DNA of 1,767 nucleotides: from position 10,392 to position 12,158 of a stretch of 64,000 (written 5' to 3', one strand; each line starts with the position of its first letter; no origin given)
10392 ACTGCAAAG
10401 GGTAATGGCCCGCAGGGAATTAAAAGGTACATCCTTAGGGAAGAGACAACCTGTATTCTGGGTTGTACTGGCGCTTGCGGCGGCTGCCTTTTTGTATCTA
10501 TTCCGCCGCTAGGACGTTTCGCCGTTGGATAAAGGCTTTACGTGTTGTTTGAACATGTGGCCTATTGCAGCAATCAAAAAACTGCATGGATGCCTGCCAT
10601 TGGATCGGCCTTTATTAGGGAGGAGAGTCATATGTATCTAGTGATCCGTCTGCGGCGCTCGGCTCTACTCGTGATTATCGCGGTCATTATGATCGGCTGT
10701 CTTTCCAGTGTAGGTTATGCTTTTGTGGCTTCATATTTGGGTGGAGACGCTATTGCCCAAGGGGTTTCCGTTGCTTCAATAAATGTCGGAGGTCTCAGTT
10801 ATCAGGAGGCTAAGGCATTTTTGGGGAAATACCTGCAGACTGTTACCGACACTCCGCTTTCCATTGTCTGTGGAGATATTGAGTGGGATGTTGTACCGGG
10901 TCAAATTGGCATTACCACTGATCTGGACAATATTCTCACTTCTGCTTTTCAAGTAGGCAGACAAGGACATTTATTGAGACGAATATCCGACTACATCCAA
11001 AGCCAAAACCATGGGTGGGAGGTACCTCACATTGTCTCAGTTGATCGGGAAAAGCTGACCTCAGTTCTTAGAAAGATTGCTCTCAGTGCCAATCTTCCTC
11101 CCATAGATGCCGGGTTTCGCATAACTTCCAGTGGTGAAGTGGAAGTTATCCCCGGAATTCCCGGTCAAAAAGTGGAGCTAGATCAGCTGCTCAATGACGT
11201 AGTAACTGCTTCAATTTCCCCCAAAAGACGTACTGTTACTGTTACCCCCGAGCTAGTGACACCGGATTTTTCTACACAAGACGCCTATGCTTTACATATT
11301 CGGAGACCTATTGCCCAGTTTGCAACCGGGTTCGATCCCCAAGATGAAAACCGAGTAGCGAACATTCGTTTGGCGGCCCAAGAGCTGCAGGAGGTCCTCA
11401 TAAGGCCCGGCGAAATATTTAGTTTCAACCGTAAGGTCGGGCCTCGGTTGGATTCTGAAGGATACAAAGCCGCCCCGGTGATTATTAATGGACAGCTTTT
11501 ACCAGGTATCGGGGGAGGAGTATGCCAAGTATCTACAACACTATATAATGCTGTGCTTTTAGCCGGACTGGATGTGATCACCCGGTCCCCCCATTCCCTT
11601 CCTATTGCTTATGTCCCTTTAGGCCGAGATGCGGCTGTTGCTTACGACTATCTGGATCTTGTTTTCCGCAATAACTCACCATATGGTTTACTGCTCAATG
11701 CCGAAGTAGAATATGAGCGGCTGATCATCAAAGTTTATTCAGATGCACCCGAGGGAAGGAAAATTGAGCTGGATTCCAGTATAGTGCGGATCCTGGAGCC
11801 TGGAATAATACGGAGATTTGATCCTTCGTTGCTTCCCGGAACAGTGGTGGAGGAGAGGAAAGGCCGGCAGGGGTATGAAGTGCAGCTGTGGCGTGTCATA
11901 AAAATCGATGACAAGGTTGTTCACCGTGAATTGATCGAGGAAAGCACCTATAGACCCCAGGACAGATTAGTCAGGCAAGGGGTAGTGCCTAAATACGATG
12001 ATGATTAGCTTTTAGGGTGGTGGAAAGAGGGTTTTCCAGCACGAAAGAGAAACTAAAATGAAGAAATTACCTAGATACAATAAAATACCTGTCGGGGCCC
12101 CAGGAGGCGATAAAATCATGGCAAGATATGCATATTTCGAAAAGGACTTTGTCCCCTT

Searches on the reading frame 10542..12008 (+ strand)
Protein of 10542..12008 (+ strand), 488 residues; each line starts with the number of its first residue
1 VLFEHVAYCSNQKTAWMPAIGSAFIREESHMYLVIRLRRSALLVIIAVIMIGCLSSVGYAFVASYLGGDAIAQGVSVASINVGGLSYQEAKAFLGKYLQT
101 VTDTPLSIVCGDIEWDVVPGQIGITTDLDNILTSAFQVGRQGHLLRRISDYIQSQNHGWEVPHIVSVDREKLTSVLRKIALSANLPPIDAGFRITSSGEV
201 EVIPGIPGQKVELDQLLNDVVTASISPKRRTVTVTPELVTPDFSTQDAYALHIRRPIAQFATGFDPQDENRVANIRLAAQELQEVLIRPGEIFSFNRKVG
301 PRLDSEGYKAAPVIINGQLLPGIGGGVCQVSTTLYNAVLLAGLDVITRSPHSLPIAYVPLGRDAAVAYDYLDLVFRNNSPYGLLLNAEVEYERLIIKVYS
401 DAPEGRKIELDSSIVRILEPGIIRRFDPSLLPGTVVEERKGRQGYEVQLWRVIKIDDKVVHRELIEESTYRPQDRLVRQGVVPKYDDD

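Call 4: search_protein_families(library=ncbifam, proteins=[window:10542-12008:+], max_evalue=0.00001)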
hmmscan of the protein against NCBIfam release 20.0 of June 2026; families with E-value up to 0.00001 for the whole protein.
window:10542-12008:+ (488 aa): 3 families
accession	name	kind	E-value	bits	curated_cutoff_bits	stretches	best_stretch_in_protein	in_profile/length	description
NF033128.2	vanW-gen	equivalog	1.4e-23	83.9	365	1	261-409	59-213/271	glycopeptide resistance accessory protein VanW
NF033122.1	vanW-B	exception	1.7e-16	60.3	610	1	260-402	59-207/275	glycopeptide resistance accessory protein VanW-B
NF033123.1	vanW-G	exception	2.1e-14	53.9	600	1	262-383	60-187/273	glycopeptide resistance accessory protein VanW-G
